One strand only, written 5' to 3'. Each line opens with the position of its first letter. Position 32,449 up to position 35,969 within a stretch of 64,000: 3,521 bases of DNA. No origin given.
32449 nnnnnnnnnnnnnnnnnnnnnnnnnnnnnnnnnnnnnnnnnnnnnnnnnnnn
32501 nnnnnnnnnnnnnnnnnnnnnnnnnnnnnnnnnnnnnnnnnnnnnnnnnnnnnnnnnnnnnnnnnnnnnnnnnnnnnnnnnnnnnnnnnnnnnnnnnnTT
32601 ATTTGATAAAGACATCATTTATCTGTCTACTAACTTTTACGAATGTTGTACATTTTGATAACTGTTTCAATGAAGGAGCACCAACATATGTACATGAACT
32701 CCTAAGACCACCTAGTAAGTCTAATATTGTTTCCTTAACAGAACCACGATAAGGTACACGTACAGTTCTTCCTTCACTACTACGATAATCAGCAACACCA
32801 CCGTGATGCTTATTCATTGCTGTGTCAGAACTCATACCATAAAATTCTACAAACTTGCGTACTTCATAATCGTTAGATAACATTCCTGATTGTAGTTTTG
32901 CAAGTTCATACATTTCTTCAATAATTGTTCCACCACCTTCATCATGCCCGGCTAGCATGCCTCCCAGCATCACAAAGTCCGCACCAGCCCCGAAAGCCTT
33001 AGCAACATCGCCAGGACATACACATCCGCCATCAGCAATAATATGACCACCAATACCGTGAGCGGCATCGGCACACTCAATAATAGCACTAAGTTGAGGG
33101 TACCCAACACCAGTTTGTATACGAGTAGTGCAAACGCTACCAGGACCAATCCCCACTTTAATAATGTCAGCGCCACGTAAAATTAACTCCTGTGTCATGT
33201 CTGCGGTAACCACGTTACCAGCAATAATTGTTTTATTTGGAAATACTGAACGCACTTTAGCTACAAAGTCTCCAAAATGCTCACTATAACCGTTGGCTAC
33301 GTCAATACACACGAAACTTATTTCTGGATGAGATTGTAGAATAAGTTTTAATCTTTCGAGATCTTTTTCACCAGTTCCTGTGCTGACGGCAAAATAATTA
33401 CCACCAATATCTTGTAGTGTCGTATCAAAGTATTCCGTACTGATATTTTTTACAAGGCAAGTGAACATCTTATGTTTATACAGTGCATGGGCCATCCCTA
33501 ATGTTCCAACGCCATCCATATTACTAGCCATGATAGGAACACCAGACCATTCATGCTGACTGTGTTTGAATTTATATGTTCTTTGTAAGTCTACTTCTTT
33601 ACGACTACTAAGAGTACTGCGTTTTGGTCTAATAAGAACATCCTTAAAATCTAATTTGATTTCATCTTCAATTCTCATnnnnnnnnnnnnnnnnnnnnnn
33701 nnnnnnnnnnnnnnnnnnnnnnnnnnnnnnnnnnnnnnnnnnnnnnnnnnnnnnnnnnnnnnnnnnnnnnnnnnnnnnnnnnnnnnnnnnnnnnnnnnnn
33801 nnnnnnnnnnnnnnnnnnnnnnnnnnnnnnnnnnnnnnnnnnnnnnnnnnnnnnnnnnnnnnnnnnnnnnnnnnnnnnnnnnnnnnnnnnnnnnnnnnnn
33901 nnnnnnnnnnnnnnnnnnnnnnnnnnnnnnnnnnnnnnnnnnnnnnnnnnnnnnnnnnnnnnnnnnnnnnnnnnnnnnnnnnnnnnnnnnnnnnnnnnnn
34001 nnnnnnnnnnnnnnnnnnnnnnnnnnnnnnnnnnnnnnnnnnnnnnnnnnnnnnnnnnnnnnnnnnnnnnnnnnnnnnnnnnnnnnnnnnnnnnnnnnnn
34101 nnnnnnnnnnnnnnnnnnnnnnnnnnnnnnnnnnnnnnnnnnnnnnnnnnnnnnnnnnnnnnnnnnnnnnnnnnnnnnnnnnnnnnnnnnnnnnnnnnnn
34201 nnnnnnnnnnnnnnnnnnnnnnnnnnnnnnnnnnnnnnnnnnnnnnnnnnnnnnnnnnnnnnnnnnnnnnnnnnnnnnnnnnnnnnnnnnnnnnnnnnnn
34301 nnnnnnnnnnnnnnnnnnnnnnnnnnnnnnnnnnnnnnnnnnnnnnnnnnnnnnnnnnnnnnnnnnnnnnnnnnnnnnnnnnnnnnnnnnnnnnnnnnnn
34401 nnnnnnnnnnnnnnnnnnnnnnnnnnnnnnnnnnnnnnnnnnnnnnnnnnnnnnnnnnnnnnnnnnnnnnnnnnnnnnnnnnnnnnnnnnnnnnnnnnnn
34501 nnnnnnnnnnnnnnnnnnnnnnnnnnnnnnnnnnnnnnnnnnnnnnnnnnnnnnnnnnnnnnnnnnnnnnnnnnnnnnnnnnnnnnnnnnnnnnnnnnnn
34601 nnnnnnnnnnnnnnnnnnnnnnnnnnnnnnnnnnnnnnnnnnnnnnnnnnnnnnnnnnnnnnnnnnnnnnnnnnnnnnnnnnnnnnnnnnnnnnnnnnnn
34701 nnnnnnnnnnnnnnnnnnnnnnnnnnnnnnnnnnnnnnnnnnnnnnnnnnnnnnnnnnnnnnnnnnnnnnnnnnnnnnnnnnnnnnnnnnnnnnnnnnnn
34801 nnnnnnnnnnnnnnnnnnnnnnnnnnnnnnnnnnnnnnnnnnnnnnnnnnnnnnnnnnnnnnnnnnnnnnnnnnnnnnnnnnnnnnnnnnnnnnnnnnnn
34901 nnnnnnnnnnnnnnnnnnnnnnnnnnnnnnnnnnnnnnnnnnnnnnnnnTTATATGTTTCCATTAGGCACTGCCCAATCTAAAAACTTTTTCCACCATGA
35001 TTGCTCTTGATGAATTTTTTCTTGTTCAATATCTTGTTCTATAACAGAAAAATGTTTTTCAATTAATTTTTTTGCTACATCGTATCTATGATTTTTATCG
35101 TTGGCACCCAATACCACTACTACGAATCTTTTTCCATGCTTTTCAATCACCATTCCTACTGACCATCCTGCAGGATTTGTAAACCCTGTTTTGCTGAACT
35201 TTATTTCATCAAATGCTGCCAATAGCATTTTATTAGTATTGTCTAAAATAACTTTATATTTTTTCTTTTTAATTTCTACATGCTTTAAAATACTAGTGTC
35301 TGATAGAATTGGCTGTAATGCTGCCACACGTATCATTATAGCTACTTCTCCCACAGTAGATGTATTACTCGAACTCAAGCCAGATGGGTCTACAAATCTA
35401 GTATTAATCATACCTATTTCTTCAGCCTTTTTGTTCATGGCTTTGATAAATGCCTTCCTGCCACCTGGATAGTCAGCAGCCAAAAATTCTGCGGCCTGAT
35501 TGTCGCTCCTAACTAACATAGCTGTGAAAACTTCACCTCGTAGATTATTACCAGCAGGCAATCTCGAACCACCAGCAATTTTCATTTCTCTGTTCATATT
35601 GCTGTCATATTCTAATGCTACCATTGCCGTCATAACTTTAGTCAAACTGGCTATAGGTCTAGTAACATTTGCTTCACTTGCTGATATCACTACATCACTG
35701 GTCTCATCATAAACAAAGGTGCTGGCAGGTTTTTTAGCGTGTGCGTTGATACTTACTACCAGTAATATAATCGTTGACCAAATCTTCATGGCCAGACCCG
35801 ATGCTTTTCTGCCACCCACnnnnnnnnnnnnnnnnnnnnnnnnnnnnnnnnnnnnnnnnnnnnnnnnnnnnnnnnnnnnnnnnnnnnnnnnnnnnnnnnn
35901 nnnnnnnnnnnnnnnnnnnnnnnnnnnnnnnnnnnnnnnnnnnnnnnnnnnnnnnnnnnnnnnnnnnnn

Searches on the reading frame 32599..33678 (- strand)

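Call 15: search_protein_families(library=pfam, proteins=[window:32599-33678:-], max_evalue=0.001)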
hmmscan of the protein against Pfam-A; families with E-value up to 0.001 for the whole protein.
window:32599-33678:- (359 aa): 2 families
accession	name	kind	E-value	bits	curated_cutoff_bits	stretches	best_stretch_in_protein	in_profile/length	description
PF00478.31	IMPDH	-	1.9e-70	238.1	25.6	1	9-351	2-336/345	IMP dehydrogenase / GMP reductase domain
PF01070.24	FMN_dh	-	0.00049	19.7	24.9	1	157-242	227-305/350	FMN-dependent dehydrogenase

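Call 16: search_protein_families(library=phrogs, proteins=[window:32599-33678:-], max_evalue=0.001)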
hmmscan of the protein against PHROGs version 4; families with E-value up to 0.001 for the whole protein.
window:32599-33678:- (359 aa): 1 family
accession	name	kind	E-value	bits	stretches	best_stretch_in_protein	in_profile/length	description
phrog_9582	-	other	4.4e-113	378.9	1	2-353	3-340/353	dehydrogenase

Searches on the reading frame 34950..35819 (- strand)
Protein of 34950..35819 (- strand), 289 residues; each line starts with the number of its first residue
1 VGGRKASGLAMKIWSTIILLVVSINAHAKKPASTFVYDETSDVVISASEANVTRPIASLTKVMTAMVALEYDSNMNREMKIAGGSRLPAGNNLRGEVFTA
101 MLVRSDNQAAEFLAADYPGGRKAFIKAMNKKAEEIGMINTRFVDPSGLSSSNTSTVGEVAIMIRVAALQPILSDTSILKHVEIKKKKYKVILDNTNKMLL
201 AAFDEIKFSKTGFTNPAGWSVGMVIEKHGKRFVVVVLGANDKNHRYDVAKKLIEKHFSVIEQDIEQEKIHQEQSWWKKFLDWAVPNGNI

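Call 103: search_protein_families(library=phrogs, proteins=[window:34950-35819:-], max_evalue=0.0001)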
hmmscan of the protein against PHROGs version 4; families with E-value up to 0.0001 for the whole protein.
window:34950-35819:- (289 aa): 1 family
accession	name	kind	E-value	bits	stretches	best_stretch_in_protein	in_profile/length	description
phrog_5304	-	other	2.3e-30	106.6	2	97-261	112-274/386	peptidase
